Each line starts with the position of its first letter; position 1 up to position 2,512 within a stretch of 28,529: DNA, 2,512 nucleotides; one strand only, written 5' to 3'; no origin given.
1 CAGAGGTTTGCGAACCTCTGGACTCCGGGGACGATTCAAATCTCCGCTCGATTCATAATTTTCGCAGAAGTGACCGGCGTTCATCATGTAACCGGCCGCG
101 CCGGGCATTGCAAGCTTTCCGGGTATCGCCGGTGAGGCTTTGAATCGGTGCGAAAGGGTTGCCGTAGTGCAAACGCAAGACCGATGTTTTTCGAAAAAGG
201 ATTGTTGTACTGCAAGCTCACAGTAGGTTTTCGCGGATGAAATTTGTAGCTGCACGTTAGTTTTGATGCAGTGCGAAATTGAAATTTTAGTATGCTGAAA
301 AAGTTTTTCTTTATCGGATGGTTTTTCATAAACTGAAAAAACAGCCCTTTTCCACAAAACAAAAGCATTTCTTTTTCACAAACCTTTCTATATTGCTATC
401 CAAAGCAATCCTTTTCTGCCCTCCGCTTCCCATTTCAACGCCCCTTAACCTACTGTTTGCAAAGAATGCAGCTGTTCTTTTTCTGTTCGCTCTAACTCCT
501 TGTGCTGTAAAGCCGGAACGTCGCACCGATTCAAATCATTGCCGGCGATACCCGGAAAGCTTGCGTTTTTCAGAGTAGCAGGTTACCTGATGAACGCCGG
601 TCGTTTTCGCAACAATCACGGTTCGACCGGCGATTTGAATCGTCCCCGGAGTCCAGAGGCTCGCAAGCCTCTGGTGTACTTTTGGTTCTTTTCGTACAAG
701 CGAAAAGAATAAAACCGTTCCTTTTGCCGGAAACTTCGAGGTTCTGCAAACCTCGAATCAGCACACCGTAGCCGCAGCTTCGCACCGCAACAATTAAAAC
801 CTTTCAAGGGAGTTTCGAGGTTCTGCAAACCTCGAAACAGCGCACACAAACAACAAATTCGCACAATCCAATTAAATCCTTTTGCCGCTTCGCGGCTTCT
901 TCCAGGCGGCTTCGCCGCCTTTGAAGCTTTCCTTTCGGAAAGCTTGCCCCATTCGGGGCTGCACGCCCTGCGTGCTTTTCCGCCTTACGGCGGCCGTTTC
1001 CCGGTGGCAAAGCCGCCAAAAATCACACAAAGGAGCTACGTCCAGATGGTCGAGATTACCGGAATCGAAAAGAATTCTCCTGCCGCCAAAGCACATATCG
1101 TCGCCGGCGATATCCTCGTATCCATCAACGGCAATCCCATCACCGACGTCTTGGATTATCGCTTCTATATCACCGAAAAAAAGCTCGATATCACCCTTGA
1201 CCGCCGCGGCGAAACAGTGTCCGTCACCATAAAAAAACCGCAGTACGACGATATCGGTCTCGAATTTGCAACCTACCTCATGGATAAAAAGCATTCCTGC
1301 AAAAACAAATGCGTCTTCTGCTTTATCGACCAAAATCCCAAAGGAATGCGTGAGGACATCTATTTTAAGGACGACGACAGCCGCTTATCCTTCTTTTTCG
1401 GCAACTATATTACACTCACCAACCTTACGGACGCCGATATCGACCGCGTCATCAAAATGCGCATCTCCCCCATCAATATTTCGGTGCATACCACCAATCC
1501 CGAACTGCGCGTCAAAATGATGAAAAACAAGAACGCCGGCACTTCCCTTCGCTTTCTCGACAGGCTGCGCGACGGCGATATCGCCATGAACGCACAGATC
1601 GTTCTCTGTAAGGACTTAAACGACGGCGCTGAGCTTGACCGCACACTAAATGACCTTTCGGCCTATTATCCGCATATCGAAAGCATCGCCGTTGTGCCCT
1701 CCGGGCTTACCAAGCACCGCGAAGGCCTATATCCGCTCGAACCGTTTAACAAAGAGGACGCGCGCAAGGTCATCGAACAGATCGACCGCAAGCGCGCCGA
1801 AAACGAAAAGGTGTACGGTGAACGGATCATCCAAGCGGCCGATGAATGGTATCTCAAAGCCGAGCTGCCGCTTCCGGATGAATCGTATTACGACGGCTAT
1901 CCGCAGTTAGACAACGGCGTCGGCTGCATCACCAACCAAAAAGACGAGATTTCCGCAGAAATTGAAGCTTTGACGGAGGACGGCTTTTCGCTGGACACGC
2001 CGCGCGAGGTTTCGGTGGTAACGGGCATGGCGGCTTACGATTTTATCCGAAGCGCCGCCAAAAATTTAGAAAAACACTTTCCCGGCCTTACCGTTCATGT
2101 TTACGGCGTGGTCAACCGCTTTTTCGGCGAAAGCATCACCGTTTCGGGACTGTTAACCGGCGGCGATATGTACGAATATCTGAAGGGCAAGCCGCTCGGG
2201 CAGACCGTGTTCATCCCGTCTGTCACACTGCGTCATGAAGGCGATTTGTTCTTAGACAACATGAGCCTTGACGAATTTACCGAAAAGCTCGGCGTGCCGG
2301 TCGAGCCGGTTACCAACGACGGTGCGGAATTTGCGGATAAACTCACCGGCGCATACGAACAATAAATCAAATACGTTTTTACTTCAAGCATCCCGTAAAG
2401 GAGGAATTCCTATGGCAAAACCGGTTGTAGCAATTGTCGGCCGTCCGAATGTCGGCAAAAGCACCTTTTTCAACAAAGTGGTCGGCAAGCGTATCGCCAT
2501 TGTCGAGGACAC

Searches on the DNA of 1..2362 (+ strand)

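Call 4: search_rna_families(source=window, start=1, end=1100, threshold=evalue, max_evalue=10, show_alignments=3)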
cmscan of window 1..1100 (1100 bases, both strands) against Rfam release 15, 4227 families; matches with E-value up to 10: 10.
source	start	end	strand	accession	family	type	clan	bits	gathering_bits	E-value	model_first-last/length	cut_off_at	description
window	988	1031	-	RF00039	DicF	Gene; antisense;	-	24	48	0.011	1-52/52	no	DicF RNA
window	251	343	+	RF00546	snopsi28S-3316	Gene; snRNA; snoRNA; HACA-box;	-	19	65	1.9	1-133/133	no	Small nucleolar RNA psi28S-3316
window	809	846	-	RF03823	mir-1814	Gene; miRNA;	-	16.5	90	2.5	1-70/70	no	mir-1814 microRNA precursor family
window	922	968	-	RF00517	serC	Cis-reg; leader;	-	16.2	35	0.88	1-52/52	no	serC leader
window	649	727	+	RF02397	sau-5971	Gene; sRNA;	-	15.9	90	7.3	1-96/96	no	Staphylococcus sRNA sau-5971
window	284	370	-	RF03546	Flavivirus-5UTR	Cis-reg;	CL00129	14.8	80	4.1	1-156/156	no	Flavivirus 5' UTR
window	24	133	+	RF01721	Pseudomon-groES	Cis-reg;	-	14.2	50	8.8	1-111/111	no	Pseudomon-groES RNA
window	248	387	-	RF02590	Spy1186876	Gene; sRNA;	-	13.8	208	2.9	1-243/243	no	S. pyogenes small RNA 1186876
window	875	990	-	RF02745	Rev42_5p_UTR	Cis-reg;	-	13.2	229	0.35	1-443/443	no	Soft rot Enterobacteriaceae Rev 42 5'UTR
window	208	231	-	RF01508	BYDV_5_UTR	Cis-reg;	-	11.9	75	7.6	22-45/149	no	Barley yellow dwarf virus 5'UTR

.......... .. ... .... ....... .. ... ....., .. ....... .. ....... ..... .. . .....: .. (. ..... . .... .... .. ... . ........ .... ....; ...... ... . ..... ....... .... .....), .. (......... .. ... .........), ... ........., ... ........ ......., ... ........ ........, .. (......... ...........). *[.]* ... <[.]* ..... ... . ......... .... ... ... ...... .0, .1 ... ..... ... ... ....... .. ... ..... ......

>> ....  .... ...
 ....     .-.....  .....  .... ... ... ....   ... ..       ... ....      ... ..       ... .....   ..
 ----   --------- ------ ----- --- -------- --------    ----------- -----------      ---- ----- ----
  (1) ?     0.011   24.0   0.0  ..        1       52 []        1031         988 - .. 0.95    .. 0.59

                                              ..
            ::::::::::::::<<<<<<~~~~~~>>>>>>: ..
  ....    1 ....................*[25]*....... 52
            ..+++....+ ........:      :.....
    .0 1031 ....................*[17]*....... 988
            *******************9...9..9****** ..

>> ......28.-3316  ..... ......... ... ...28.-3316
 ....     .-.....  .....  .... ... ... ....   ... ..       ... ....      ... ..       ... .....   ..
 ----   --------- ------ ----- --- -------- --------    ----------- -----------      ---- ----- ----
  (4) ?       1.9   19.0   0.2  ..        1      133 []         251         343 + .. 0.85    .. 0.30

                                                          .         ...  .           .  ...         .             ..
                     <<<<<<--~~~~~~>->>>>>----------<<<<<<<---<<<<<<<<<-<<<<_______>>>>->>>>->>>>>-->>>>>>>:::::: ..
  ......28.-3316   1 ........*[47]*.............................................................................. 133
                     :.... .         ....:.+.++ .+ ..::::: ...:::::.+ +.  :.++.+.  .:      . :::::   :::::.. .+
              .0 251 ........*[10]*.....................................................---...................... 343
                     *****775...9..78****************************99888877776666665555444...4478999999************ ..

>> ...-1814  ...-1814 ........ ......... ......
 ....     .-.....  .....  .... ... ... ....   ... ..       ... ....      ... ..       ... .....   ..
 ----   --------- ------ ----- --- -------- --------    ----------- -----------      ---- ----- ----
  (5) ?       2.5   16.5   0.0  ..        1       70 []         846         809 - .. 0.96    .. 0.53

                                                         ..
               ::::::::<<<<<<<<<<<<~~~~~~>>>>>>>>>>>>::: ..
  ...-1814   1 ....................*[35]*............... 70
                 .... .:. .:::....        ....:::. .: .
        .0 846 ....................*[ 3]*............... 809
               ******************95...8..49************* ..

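Call 52: search_rna_families(source=L055, start=8840, end=10010, threshold=evalue, max_evalue=0.1)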
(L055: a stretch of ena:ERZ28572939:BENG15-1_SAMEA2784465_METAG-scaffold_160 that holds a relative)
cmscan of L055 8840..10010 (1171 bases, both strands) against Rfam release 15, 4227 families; matches with E-value up to 0.1: 0.
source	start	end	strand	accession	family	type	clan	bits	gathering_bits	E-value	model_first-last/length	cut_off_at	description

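Call 71: search_dna_similar(query=window:1-900:+, collection=plasmids, mode=distant, max_rows=8)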
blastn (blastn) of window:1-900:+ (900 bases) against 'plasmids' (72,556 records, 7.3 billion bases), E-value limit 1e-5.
No match.

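Call 72: search_dna_similar(query=window:1-900:+, collection=phages, mode=distant, max_rows=8)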
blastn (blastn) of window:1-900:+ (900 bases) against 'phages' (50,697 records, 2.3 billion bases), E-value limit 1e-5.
No match.

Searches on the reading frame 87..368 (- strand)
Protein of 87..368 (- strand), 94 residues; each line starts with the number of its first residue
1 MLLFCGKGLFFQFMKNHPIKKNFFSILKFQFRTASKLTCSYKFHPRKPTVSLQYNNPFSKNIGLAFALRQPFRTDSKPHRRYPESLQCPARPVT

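Call 23: search_protein_families(library=pfam, proteins=[window:87-368:-], max_evalue=1)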
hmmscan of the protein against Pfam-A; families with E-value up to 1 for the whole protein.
window:87-368:- (94 aa): 0 families
